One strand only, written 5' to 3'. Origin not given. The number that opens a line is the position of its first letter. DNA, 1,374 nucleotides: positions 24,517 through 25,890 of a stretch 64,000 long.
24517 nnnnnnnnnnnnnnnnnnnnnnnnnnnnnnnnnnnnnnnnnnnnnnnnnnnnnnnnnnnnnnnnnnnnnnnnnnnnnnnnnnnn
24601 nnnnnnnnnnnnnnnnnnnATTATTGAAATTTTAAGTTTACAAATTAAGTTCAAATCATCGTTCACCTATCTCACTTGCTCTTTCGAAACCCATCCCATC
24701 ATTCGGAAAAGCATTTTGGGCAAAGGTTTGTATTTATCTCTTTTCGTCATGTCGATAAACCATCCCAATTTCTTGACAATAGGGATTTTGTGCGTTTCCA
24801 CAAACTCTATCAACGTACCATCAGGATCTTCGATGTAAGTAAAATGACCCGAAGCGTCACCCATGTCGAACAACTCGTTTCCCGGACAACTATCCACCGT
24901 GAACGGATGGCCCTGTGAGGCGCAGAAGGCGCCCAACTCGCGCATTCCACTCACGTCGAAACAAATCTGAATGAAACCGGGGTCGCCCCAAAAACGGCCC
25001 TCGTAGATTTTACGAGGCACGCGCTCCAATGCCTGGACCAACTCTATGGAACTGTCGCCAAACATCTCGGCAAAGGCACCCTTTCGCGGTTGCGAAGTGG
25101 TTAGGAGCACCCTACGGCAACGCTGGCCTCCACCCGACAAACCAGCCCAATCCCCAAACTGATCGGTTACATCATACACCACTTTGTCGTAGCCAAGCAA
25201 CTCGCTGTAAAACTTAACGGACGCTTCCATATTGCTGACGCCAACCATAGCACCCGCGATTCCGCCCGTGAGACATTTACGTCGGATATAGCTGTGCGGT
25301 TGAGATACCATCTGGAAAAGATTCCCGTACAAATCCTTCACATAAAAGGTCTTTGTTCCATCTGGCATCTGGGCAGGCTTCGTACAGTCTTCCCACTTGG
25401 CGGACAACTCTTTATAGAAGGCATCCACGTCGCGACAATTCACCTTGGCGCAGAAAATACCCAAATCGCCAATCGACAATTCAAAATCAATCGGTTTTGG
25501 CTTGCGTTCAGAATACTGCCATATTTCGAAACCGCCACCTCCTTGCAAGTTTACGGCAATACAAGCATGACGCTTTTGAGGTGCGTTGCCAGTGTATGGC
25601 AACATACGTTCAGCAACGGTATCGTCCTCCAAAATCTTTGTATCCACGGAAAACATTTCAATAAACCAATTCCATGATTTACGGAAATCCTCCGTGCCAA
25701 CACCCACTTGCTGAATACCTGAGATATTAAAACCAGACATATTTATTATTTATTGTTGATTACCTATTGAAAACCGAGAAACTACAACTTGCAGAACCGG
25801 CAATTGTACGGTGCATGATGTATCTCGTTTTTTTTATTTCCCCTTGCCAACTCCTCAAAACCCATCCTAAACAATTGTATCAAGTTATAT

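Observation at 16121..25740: Nine-gene operon joining capnine/sulfonolipid-type enzymes to an sHdr-like heterodisulfide-reductase module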

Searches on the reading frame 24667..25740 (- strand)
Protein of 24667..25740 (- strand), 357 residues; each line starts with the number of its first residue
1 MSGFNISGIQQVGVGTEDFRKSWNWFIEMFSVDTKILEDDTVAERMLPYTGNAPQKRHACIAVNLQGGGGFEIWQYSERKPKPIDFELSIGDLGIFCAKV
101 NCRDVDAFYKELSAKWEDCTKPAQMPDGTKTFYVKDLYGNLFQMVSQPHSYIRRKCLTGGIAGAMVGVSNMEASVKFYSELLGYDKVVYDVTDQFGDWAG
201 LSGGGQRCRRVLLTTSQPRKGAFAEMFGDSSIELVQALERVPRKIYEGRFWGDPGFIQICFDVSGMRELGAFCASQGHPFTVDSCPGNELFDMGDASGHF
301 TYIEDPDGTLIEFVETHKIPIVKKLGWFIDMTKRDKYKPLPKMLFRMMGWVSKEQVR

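Call 3: search_protein_families(library=ncbifam, proteins=[window:24667-25740:-], max_evalue=0.001)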
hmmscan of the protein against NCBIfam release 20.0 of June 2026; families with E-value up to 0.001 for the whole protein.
window:24667-25740:- (357 aa): 2 families
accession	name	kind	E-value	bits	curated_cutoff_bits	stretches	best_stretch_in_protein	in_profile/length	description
TIGR03645.1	glyox_marine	hypoth_equivalog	0.00014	21.9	262.05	0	166-312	10-147/162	lactoylglutathione lyase family protein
TIGR00068.2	glyox_I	equivalog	0.00052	19.9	120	0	255-318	87-142/143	lactoylglutathione lyase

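Call 4: search_protein_families(library=pfam, proteins=[window:24667-25740:-], max_evalue=0.001)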
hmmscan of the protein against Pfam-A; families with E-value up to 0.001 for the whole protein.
window:24667-25740:- (357 aa): 2 families
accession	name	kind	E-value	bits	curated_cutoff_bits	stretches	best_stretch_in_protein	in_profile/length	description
PF00903.31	Glyoxalase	-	5.2e-11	43.4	20.6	1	164-313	5-121/121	Glyoxalase/Bleomycin resistance protein/Dioxygenase superfamily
PF13669.12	Glyoxalase_4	-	0.00017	22.3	27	0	166-281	5-94/109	Glyoxalase/Bleomycin resistance protein/Dioxygenase superfamily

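Call 85: search_solved_structures(query=window:24667-25740:-, max_evalue=1)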
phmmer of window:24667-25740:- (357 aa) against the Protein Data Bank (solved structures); distinct sequences matched with E-value up to 1: 3.
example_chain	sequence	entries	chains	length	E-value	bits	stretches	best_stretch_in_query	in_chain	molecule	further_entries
4hc5_A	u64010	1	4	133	0.0055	19.1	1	100-146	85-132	Glyoxalase/bleomycin resistance protein/dioxygenase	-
2c21_A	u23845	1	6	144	0.26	13.6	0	164-194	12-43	TRYPANOTHIONE-DEPENDENT GLYOXALASE I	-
3huh_A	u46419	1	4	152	0.74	12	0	160-189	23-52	Virulence protein STM3117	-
